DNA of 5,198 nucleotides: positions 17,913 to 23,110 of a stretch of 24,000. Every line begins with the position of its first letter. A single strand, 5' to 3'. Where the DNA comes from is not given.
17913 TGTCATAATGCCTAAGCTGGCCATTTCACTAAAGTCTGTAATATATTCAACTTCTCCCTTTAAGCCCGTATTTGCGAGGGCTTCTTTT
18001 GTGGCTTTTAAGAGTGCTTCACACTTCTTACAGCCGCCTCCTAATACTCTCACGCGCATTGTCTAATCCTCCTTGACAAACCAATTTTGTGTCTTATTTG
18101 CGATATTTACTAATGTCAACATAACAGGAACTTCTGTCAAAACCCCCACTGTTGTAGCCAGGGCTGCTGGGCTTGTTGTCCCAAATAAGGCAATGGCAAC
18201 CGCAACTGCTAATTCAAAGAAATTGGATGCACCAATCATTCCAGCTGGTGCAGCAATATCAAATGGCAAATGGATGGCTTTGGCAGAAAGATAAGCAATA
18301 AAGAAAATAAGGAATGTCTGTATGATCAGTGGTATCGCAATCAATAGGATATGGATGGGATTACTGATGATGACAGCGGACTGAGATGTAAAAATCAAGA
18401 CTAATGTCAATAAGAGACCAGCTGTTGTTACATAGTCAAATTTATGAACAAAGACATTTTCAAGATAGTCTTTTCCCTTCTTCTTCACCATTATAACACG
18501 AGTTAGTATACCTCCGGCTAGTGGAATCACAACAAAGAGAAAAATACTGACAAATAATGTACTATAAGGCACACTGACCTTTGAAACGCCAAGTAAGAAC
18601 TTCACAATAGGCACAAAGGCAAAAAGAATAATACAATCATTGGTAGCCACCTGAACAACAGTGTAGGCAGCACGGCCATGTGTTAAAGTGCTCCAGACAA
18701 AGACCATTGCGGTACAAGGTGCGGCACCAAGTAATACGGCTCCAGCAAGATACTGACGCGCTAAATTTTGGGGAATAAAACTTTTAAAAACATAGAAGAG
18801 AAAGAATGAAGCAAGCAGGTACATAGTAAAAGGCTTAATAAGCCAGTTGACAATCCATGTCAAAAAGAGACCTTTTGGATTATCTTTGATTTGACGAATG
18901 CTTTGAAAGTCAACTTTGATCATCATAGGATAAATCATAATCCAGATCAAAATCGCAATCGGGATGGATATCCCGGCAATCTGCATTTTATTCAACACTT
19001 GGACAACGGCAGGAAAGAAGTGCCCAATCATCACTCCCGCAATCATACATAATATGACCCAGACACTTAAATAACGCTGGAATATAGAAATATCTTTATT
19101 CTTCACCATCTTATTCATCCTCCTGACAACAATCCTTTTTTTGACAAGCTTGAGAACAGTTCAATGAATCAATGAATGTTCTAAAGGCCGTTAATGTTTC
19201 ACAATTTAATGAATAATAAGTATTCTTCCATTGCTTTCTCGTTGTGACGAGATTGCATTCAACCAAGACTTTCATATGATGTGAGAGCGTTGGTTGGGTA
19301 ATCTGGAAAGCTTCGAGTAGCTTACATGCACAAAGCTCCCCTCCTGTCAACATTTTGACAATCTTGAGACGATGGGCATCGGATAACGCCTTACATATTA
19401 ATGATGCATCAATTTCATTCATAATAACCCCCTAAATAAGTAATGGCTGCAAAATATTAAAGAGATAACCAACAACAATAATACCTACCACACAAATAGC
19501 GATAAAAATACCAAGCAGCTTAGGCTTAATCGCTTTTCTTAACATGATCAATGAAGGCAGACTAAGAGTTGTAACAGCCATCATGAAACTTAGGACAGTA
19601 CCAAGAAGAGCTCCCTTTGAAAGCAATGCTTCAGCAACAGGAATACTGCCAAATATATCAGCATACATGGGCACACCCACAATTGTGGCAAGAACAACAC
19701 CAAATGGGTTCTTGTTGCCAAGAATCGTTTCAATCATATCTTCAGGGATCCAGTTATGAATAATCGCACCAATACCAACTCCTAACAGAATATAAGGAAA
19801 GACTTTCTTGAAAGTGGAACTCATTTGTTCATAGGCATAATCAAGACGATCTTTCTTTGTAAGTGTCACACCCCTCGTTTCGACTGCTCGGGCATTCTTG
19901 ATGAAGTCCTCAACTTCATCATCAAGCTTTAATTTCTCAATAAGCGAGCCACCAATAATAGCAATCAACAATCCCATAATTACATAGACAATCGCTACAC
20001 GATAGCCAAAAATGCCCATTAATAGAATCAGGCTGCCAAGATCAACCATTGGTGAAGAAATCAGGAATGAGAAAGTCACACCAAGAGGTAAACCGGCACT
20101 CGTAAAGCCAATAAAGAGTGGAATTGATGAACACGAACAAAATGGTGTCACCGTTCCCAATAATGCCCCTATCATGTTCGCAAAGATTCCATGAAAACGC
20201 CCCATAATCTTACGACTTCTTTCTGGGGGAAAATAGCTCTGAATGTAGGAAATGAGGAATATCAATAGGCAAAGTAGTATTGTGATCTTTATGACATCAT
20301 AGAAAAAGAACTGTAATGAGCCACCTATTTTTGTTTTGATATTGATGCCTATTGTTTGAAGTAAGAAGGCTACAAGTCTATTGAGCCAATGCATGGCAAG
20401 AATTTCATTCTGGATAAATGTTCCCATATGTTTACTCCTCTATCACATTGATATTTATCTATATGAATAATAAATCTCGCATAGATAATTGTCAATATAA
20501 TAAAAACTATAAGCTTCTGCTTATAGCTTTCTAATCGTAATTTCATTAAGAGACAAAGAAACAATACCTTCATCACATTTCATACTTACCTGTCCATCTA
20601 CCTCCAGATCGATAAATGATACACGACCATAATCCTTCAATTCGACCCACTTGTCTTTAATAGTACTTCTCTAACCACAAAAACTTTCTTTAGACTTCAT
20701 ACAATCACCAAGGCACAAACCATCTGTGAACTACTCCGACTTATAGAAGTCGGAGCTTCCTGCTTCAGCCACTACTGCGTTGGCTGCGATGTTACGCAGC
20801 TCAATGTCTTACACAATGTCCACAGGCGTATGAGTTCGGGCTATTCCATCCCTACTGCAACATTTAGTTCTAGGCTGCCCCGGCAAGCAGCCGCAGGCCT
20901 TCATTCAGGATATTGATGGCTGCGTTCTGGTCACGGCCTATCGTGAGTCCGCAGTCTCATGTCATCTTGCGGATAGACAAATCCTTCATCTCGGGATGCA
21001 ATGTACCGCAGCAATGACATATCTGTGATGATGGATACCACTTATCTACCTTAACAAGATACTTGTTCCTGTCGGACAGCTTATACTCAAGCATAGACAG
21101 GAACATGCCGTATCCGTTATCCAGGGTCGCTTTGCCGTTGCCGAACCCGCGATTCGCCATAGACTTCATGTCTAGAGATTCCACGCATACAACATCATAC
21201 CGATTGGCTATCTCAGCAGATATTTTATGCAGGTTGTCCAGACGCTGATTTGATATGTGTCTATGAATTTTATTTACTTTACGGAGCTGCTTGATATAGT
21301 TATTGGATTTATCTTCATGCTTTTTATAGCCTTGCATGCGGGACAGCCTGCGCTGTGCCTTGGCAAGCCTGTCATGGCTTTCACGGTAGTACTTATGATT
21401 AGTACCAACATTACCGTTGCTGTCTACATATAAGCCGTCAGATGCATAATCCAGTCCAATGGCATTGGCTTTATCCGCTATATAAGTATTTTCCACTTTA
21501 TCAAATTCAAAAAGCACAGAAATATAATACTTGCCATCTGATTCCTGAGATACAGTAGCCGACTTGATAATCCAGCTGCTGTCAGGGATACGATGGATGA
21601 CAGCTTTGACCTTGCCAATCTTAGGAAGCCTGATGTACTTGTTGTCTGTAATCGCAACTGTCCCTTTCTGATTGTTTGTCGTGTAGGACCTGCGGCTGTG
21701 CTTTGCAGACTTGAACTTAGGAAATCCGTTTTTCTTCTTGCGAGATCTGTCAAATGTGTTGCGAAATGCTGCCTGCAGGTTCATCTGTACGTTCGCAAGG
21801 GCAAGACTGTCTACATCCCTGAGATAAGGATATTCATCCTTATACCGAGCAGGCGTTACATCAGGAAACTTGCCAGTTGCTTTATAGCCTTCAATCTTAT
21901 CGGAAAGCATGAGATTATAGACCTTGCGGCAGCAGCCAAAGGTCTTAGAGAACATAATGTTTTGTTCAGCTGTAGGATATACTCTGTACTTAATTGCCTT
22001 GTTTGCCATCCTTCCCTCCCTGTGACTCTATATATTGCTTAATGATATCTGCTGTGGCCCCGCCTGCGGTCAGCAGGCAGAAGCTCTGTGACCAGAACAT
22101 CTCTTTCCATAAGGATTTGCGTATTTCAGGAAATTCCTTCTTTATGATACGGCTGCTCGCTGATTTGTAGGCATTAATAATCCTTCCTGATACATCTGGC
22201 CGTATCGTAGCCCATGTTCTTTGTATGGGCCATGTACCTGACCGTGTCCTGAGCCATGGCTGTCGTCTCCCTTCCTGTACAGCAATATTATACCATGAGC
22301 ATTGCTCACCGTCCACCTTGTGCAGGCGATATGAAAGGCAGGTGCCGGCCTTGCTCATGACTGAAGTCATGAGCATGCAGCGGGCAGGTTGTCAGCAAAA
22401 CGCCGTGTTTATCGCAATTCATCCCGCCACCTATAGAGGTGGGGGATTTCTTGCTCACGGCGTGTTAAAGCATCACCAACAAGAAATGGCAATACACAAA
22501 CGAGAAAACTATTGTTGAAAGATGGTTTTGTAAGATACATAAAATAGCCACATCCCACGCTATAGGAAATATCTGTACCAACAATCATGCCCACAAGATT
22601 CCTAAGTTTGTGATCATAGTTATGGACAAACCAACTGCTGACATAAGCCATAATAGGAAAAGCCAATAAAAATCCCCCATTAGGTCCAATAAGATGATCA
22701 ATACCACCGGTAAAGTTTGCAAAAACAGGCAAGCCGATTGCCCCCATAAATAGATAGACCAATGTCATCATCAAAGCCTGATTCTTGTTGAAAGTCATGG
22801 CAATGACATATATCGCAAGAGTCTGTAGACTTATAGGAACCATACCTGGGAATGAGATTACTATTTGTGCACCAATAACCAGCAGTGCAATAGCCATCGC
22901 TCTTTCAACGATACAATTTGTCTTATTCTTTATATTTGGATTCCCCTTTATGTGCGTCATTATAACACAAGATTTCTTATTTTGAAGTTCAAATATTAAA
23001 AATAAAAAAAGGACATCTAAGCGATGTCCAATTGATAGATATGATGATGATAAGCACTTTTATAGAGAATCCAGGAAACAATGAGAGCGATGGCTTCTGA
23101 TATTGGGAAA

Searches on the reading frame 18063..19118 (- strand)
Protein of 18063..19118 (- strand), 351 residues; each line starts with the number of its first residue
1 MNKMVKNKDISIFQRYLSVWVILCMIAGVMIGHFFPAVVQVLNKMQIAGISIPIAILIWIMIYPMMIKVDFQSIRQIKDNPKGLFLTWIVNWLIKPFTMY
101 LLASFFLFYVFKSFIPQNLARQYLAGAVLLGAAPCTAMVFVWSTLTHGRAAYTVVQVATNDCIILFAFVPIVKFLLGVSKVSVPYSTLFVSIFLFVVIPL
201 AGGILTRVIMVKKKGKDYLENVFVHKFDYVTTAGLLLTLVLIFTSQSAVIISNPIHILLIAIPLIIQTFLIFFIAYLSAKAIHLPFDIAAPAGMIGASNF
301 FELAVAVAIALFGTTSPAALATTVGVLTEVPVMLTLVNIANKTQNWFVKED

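Call 86: search_protein_families(library=pfam, proteins=[window:18063-19118:-], max_evalue=0.001)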
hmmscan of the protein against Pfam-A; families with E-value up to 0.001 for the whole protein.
window:18063-19118:- (351 aa): 2 families
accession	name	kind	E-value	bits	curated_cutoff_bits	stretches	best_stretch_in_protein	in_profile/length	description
PF01758.21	SBF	-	3e-38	131.9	24.3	1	55-252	1-190/191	Sodium Bile acid symporter family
PF13593.11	SBF_like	-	0.00019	21.3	25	1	20-322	2-290/313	SBF-like CPA transporter family (DUF4137)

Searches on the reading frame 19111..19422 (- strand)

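Call 86: search_protein_families(library=pfam, proteins=[window:19111-19422:-], max_evalue=0.001)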
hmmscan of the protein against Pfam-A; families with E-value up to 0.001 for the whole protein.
window:19111-19422:- (103 aa): 2 families
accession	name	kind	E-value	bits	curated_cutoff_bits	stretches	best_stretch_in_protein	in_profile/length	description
PF01022.26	HTH_5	-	5.4e-15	55.4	22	1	17-60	3-46/47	Bacterial regulatory protein, arsR family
PF12840.13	HTH_20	-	1.7e-08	34.7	27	1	13-62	1-51/51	Helix-turn-helix domain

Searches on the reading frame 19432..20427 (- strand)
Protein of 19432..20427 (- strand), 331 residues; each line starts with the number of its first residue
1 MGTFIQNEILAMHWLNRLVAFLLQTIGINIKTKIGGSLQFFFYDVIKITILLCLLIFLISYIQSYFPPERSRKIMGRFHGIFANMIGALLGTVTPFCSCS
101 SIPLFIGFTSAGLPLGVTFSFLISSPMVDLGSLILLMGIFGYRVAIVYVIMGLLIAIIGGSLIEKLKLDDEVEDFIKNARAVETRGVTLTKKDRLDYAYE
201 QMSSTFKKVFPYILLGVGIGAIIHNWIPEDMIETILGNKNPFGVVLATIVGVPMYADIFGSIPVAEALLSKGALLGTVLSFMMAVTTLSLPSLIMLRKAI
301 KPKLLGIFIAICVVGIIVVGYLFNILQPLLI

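Call 86: search_protein_families(library=pfam, proteins=[window:19432-20427:-], max_evalue=0.001)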
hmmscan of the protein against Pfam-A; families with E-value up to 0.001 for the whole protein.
window:19432-20427:- (331 aa): 1 family
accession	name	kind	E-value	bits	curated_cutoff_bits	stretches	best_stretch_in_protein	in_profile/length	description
PF03773.19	ArsP_1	-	1.1e-64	218.9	32.3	1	36-324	4-293/294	Predicted permease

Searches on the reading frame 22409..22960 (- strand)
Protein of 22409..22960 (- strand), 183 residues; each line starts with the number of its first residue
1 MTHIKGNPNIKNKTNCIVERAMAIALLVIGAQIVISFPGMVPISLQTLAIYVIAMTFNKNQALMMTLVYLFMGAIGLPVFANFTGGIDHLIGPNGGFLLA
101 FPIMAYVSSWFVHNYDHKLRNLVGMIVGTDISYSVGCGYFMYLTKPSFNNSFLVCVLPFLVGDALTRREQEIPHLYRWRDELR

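Call 86: search_protein_families(library=pfam, proteins=[window:22409-22960:-], max_evalue=0.001)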
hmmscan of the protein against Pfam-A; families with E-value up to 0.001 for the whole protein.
window:22409-22960:- (183 aa): 1 family
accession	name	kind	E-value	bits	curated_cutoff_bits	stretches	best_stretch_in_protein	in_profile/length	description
PF02632.19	BioY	-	2.5e-33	115.4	25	1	40-165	3-126/140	BioY family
